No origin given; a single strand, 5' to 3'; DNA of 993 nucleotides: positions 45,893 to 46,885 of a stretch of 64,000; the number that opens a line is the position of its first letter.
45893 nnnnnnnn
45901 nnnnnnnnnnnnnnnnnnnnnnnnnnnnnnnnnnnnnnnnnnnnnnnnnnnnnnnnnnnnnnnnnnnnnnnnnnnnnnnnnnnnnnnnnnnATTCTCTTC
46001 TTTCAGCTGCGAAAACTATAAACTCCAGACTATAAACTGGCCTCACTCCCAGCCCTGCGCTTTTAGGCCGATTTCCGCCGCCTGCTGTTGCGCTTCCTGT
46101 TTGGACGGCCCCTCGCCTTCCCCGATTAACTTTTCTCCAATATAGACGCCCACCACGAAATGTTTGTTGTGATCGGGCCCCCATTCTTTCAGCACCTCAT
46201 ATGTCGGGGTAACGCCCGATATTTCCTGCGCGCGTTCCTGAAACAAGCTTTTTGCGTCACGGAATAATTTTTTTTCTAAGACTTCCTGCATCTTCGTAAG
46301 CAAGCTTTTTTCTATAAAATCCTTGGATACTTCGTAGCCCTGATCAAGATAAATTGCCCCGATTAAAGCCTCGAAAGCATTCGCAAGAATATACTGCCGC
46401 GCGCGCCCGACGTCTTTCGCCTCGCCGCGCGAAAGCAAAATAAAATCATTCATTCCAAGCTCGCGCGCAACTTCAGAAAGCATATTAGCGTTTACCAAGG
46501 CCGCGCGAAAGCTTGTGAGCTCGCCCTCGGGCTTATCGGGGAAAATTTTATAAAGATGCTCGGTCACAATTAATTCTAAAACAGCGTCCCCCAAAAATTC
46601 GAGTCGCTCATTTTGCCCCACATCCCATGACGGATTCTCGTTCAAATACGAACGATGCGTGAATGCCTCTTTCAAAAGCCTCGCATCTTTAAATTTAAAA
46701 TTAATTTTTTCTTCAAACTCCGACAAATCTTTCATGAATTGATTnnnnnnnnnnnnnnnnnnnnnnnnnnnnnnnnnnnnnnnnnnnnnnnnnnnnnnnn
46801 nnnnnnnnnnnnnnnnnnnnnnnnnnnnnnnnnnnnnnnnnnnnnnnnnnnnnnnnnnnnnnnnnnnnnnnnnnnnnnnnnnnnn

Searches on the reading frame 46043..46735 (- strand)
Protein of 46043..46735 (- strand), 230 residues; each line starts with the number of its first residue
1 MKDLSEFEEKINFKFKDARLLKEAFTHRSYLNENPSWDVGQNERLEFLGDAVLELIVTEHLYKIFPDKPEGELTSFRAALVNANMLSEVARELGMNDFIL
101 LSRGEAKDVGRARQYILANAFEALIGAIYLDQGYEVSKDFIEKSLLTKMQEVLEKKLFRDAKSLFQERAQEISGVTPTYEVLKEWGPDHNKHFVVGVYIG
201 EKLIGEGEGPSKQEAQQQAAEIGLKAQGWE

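Call 3: search_protein_families(library=pfam, proteins=[window:46043-46735:-], max_evalue=0.01)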
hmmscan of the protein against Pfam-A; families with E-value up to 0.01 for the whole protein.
window:46043-46735:- (230 aa): 4 families
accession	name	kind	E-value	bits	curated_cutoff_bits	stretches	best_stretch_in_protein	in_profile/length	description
PF14622.11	Ribonucleas_3_3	-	1.9e-39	135.2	35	1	17-148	1-127/128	Ribonuclease-III-like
PF00636.31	Ribonuclease_3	-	1.8e-29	102.9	27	1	43-133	1-102/102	Ribonuclease III domain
PF00035.32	dsrm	-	3.6e-17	63.1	23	1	161-225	1-64/66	Double-stranded RNA binding motif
PF22935.1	RM44_endonuclase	-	2.5e-13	50.8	27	1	7-128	9-139/139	Large ribosomal subunit protein mL44, endonuclease domain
